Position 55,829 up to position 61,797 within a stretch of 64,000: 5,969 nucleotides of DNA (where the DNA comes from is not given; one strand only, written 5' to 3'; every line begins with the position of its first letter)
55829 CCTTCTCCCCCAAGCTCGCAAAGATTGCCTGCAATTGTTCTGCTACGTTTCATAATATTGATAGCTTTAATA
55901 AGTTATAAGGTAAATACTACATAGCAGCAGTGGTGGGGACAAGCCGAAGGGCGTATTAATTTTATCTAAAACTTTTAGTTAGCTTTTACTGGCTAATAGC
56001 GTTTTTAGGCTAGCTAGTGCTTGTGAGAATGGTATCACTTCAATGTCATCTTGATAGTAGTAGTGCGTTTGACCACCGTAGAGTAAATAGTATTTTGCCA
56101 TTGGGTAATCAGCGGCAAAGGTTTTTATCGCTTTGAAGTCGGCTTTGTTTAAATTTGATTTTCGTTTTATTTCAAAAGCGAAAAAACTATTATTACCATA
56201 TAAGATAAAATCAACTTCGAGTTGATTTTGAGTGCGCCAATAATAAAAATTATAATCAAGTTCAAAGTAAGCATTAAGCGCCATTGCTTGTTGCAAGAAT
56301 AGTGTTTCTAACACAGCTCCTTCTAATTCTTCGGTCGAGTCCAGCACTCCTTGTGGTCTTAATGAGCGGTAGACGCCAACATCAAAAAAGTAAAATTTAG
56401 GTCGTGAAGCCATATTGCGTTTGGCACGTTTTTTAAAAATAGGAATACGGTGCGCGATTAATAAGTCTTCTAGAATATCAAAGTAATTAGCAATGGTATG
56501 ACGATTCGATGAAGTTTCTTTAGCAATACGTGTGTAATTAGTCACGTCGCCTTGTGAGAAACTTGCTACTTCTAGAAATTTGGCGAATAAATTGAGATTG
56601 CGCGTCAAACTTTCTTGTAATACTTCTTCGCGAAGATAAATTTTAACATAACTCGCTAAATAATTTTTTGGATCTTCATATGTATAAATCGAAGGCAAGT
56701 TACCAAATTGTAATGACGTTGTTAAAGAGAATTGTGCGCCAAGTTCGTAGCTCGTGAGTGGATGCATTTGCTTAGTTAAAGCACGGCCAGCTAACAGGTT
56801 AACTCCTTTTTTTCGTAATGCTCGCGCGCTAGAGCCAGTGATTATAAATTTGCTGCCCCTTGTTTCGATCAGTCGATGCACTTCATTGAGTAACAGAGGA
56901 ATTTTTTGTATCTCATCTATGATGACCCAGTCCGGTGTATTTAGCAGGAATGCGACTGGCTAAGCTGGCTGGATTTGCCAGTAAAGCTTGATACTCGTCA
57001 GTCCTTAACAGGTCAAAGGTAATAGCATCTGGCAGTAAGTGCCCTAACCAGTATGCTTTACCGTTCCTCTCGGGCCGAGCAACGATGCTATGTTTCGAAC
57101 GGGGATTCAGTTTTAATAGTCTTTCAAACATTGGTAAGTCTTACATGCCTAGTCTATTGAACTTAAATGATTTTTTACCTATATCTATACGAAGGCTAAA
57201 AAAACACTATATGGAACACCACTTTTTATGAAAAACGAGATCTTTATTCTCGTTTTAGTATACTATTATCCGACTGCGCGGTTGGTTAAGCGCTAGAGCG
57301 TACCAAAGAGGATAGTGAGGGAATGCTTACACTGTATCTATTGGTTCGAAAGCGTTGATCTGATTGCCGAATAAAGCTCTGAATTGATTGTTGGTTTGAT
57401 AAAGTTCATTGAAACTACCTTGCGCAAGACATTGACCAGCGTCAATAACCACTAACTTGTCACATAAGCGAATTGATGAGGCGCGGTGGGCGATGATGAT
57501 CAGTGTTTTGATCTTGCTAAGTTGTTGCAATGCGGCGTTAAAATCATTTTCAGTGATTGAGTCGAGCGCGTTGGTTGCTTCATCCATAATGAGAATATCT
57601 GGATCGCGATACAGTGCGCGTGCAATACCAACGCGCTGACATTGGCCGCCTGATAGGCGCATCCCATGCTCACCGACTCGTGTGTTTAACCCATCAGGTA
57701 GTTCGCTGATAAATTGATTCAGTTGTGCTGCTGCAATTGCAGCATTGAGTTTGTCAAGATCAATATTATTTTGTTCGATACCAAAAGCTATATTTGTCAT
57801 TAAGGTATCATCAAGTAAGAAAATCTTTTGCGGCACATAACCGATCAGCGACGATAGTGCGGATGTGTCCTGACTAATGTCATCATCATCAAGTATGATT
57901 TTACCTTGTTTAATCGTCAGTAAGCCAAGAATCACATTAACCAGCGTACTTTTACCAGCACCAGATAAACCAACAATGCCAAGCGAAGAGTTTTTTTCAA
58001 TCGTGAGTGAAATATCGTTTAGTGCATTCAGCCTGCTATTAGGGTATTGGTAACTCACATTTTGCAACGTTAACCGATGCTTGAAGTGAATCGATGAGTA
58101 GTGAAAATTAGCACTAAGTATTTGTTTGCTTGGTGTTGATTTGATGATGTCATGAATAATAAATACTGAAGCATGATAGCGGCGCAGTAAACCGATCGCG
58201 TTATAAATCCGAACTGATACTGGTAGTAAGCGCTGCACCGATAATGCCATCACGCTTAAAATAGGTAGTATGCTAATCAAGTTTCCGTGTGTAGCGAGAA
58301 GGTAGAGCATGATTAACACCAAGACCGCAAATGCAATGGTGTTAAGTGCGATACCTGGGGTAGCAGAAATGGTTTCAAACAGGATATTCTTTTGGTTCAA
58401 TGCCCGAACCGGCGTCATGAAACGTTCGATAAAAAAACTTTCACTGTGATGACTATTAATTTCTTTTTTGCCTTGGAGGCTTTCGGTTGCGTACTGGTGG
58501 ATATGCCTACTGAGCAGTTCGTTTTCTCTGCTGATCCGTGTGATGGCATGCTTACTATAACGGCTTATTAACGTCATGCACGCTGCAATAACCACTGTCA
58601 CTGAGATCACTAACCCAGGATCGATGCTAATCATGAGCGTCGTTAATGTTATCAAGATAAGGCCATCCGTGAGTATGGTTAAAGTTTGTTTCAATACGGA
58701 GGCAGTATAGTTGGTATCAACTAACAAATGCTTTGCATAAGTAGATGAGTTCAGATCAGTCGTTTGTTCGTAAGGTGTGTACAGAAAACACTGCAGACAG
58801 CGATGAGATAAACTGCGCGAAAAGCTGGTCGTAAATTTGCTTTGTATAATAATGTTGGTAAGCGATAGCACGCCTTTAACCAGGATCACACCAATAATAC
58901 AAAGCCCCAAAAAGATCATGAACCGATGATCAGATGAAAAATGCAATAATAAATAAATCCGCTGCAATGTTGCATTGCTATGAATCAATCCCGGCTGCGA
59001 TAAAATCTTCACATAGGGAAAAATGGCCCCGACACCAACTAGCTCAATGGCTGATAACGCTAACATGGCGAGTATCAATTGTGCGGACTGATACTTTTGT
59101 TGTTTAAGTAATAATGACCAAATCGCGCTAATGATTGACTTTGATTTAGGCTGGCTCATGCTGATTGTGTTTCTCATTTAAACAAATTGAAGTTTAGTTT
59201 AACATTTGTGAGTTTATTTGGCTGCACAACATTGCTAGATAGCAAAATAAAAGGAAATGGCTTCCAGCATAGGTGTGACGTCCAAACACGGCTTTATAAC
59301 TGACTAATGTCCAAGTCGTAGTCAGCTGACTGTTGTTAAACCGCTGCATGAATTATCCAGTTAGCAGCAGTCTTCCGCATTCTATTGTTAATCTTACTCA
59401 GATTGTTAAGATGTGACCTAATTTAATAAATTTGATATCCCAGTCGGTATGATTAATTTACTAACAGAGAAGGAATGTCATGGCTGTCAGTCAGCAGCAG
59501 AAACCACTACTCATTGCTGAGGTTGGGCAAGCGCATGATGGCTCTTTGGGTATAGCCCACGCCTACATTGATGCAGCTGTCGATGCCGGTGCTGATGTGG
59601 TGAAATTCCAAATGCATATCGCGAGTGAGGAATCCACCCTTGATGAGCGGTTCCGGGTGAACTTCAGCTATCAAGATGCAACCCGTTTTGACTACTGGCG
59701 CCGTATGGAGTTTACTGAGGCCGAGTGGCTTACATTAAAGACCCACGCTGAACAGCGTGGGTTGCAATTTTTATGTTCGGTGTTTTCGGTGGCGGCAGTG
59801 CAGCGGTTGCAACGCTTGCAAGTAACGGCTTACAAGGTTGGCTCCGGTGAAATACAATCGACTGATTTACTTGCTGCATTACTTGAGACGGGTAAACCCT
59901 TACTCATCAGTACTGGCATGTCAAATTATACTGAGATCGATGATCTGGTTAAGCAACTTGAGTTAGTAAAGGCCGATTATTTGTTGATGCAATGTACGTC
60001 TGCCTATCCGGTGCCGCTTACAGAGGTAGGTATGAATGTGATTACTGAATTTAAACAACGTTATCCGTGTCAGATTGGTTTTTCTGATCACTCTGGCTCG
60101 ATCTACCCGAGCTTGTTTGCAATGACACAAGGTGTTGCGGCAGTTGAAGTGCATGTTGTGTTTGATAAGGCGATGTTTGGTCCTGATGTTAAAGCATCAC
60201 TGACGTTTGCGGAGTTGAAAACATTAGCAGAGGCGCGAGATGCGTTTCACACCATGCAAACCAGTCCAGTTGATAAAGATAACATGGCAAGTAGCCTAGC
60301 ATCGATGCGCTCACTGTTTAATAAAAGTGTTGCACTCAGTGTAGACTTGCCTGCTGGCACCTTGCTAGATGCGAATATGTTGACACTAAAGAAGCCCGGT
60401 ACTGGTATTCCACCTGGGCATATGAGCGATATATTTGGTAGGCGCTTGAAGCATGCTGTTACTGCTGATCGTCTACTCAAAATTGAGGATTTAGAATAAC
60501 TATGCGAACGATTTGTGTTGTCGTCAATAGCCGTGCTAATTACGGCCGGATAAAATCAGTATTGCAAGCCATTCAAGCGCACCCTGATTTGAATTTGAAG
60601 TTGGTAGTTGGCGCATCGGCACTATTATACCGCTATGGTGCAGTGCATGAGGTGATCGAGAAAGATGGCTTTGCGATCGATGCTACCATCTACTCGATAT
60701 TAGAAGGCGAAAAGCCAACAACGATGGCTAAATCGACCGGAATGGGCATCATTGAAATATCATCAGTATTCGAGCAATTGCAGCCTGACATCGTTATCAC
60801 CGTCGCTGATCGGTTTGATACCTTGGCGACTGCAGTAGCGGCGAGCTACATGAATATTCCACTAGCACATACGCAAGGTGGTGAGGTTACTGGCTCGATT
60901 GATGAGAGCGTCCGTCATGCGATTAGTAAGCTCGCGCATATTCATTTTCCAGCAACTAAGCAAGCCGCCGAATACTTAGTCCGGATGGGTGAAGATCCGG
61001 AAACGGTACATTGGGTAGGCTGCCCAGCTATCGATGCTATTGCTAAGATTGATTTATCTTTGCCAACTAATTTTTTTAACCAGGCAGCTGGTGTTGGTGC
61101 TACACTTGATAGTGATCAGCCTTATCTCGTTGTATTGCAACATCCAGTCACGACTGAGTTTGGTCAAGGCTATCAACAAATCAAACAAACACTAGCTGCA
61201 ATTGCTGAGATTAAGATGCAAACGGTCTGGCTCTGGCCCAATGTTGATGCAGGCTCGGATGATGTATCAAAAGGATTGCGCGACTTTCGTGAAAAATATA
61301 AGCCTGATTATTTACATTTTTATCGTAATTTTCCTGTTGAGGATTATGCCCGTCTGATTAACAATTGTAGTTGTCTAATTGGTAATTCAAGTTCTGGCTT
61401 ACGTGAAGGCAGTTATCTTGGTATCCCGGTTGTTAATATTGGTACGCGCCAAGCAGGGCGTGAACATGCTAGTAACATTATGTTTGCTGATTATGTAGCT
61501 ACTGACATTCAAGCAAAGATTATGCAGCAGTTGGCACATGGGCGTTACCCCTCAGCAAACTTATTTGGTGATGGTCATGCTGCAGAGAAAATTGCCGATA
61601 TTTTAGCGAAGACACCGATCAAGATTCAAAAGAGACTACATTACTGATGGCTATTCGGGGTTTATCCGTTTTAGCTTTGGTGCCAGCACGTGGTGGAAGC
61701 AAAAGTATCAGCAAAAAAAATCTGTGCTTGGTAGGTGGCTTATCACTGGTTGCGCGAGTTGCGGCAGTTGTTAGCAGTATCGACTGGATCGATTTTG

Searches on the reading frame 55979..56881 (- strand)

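Call 3: search_protein_families(library=pfam, proteins=[window:55979-56881:-])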
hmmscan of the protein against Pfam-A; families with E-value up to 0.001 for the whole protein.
window:55979-56881:- (300 aa): 2 families
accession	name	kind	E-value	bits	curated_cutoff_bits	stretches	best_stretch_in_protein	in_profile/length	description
PF13635.12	DUF4143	-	6.6e-32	110.9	28.1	1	86-240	3-159/160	Domain of unknown function (DUF4143)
PF13173.12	AAA_14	-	6.9e-06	26.5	27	1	3-47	83-128/129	AAA domain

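Call 4: search_protein_families(library=ncbifam, proteins=[window:55979-56881:-])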
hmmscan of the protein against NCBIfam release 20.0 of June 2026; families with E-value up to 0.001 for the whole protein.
window:55979-56881:- (300 aa): 0 families

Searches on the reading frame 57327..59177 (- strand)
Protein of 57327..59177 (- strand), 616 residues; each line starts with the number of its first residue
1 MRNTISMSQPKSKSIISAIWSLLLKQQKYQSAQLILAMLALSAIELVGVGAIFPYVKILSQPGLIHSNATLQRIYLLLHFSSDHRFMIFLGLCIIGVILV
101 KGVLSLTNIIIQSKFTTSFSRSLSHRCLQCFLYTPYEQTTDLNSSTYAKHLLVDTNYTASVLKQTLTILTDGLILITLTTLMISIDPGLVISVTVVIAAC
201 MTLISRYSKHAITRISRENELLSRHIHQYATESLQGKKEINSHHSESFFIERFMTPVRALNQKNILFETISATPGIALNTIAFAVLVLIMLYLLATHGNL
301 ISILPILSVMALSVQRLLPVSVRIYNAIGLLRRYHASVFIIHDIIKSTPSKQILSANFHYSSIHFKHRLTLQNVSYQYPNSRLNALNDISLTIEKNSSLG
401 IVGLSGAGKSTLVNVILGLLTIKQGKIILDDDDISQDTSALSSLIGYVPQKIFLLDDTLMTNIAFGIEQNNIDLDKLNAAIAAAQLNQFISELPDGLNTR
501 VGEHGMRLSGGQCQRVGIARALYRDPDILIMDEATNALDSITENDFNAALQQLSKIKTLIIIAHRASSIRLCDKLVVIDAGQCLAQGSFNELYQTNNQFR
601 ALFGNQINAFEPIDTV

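Call 3: search_protein_families(library=pfam, proteins=[window:57327-59177:-])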
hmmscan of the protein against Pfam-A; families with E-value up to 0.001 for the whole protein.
window:57327-59177:- (616 aa): 4 families
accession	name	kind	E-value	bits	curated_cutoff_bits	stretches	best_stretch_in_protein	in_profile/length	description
PF00005.33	ABC_tran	-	1e-30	107.5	25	1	386-536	1-137/137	ABC transporter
PF00664.28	ABC_membrane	-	5.5e-07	30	28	1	81-295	32-248/274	ABC transporter transmembrane region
PF02463.25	SMC_N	-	0.00012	22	40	0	400-578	28-211/220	RecF/RecN/SMC N terminal domain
PF03193.22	RsgA_GTPase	-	0.00039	20.7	30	1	385-441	96-150/174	RsgA GTPase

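Call 4: search_protein_families(library=ncbifam, proteins=[window:57327-59177:-])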
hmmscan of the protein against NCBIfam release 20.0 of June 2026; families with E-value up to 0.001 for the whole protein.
window:57327-59177:- (616 aa): 186 families (the best 25 are shown)
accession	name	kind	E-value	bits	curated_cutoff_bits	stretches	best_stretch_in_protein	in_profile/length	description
NF050066.1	LPSTprtrPglK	equivalog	4.9e-91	305.9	1000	1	25-579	11-556/558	BC-type lipopolysaccharide transporter PglK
TIGR02203.1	MsbA_lipidA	equivalog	7.3e-83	279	602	1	31-603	13-566/572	lipid A export permease/ATP-binding protein MsbA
NF045513.1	HepA_fam_ABC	equivalog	9.8e-78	262.1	725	1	22-599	24-602/610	heterocyst formation ABC transporter subunit HepA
TIGR03375.1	type_I_sec_LssB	subfamily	1.8e-71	241.4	693.1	1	164-597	264-693/696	type I secretion system permease/ATPase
NF008381.0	PRK11176.1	equivalog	5.8e-67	226.4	867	1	82-607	59-580/582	lipid A ABC transporter ATP-binding protein/permease MsbA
TIGR02204.1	MsbA_rel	hypoth_equivalog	5.5e-63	213.5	780.4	1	147-602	117-571/576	ABC transporter, permease/ATP-binding protein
TIGR03796.1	NHLM_micro_ABC1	equivalog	2.4e-62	211.2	853.3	1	83-602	189-708/710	NHLP family bacteriocin export ABC transporter peptidase/permease/ATPase subunit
TIGR01846.1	type_I_sec_HlyB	subfamily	6.9e-62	209.7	725.55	1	163-607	254-693/694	type I secretion system permease/ATPase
TIGR02857.1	CydD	equivalog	1.1e-60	206.1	435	1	359-577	320-528/529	thiol reductant ABC exporter subunit CydD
NF008364.0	PRK11160.1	equivalog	2.8e-58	197.9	630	1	173-602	146-571/575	heme ABC transporter ATP-binding protein/permease CydC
NF010178.0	PRK13657.1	equivalog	3.8e-58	197.3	733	1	170-606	139-570/588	glucan ABC transporter ATP-binding protein/ permease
TIGR00958.1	3a01208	subfamily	1.1e-57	195.9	874.6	1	138-602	256-710/711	antigen peptide transporter 2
NF052233.1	CphA_assoc_ABC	equivalog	7.4e-56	189.9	880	1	165-608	308-745/766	cyanophycin metabolism-associated ABC transporter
TIGR03797.1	NHLM_micro_ABC2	equivalog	1.8e-54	185.4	709.4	1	162-606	250-685/686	NHLP bacteriocin export ABC transporter permease/ATPase subunit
TIGR01842.1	type_I_sec_PrtD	subfamily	4.8e-53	180.5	510.15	1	81-592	39-540/544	type I secretion system permease/ATPase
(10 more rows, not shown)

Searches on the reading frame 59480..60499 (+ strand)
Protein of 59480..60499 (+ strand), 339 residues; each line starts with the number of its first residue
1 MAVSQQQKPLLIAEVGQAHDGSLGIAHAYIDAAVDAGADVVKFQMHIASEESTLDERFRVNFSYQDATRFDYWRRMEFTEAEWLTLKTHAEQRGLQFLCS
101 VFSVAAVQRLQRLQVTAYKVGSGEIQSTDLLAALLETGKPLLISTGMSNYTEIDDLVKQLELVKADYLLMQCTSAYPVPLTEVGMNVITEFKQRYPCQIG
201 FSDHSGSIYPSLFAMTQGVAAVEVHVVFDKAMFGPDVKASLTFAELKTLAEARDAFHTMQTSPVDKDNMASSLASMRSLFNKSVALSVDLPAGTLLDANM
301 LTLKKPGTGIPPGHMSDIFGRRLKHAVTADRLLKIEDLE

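Call 3: search_protein_families(library=pfam, proteins=[window:59480-60499:+])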
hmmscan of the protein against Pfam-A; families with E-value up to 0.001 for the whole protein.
window:59480-60499:+ (339 aa): 2 families
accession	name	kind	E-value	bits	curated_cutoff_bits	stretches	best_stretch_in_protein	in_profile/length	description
PF03102.20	NeuB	-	2.1e-60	204.6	22.1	1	30-258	2-234/241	NeuB family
PF08666.17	SAF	-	2.3e-07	31.7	21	1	283-339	3-63/63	SAF domain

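Call 4: search_protein_families(library=ncbifam, proteins=[window:59480-60499:+])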
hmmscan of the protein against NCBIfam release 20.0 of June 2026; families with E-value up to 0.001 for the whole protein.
window:59480-60499:+ (339 aa): 4 families
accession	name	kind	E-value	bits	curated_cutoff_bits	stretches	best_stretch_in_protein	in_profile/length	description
TIGR03569.1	NeuB_NnaB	equivalog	4.3e-77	259.4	399.65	1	10-332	2-328/329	N-acetylneuraminate synthase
TIGR03586.1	PseI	equivalog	3.9e-55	187.3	340.25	1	8-329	1-323/327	pseudaminic acid synthase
TIGR01361.1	DAHP_synth_Bsub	equivalog_domain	8.1e-05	22.1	267.75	0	85-172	80-159/260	3-deoxy-7-phosphoheptulonate synthase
NF006421.0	PRK08673.1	subfamily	0.00012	21.4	335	0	85-170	149-226/338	3-deoxy-7-phosphoheptulonate synthase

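Call 80: search_solved_structures(query=window:59480-60499:+, max_evalue=1e-10)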
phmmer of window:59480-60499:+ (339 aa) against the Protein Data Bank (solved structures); distinct sequences matched with E-value up to 1e-10: 8.
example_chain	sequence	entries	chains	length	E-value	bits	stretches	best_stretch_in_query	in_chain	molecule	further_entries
2wqp_A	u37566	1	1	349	1.2e-46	162.6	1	3-321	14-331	POLYSIALIC ACID CAPSULE BIOSYNTHESIS PROTEIN SIAC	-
4ipj_A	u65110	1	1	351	1.2e-46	162.6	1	3-321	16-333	Polysialic acid capsule biosynthesis protein SiaC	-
1xuu_A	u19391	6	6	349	3.2e-46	161.2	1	3-321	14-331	polysialic acid capsule biosynthesis protein SiaC | N-acetylneuraminate synthase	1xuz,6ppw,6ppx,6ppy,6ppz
4ipi_A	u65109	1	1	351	8.5e-46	159.8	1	3-321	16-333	Polysialic acid capsule biosynthesis protein SiaC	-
8h2c_A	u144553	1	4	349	1.1e-32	116.8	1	6-328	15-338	Pseudaminic acid synthase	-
6ncs_A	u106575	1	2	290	1.1e-28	103.6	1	10-249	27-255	N-acetylneuraminic acid (Sialic acid) synthetase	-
1vli_A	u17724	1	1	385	3.6e-26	95.4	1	8-252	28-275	Spore coat polysaccharide biosynthesis protein spsE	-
3g8r_A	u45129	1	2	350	1.7e-13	53.7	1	7-304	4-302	Probable spore coat polysaccharide biosynthesis protein E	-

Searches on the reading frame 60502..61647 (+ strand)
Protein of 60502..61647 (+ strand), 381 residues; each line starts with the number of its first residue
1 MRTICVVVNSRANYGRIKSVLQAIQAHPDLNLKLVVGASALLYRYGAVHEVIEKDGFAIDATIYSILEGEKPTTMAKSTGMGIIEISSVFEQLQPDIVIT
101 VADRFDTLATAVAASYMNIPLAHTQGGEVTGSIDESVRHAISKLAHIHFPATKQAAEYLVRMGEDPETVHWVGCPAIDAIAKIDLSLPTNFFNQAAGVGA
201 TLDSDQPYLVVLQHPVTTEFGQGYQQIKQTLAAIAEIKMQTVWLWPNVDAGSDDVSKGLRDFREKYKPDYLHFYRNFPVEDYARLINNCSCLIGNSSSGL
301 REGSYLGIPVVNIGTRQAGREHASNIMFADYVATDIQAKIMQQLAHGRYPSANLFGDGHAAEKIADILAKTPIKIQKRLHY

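Call 3: search_protein_families(library=pfam, proteins=[window:60502-61647:+])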
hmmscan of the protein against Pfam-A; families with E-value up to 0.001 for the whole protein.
window:60502-61647:+ (381 aa): 1 family
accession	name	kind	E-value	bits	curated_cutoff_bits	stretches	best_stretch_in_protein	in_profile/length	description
PF02350.25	Epimerase_2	-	2.8e-72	243.9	30.6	1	22-368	1-346/347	UDP-N-acetylglucosamine 2-epimerase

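Call 4: search_protein_families(library=ncbifam, proteins=[window:60502-61647:+])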
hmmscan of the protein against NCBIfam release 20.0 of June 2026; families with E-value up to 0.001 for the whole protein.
window:60502-61647:+ (381 aa): 2 families
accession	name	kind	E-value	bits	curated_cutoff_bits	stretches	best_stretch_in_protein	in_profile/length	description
TIGR03568.1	NeuC_NnaA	equivalog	3.7e-117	391.3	235.9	1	3-368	2-365/365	UDP-N-acetylglucosamine 2-epimerase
TIGR00236.1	wecB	equivalog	2.8e-23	82.7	210.15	1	4-369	3-363/366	non-hydrolyzing UDP-N-acetylglucosamine 2-epimerase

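Call 81: search_solved_structures(query=window:60502-61647:+, max_evalue=1e-10)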
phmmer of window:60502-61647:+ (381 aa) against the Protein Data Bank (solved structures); distinct sequences matched with E-value up to 1e-10: 7.
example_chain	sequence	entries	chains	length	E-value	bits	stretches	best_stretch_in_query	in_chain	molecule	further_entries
4zht_A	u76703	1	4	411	6.1e-75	255.8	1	4-371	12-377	Bifunctional UDP-N-acetylglucosamine 2-epimerase/N-acetylmannosamine kinase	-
5xvs_A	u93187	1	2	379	3.3e-57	197.5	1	1-374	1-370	GDP/UDP-N,N'-diacetylbacillosamine 2-epimerase (Hydrolyzing)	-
5zlr_A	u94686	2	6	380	3.3e-57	197.4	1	1-374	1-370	GDP/UDP-N,N'-diacetylbacillosamine 2-epimerase (Hydrolyzing)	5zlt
3dzc_A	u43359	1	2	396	1.4e-13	53.9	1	76-370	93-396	UDP-N-acetylglucosamine 2-epimerase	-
5dld_A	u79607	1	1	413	2.1e-13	53.3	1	2-373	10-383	UDP-N-Acetylglucosamine 2-epimerase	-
1vgv_A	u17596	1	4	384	3.6e-12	49.3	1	86-376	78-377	UDP-N-acetylglucosamine 2-epimerase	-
1f6d_A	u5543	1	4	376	8.7e-12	48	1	86-368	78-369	UDP-N-ACETYLGLUCOSAMINE 2-EPIMERASE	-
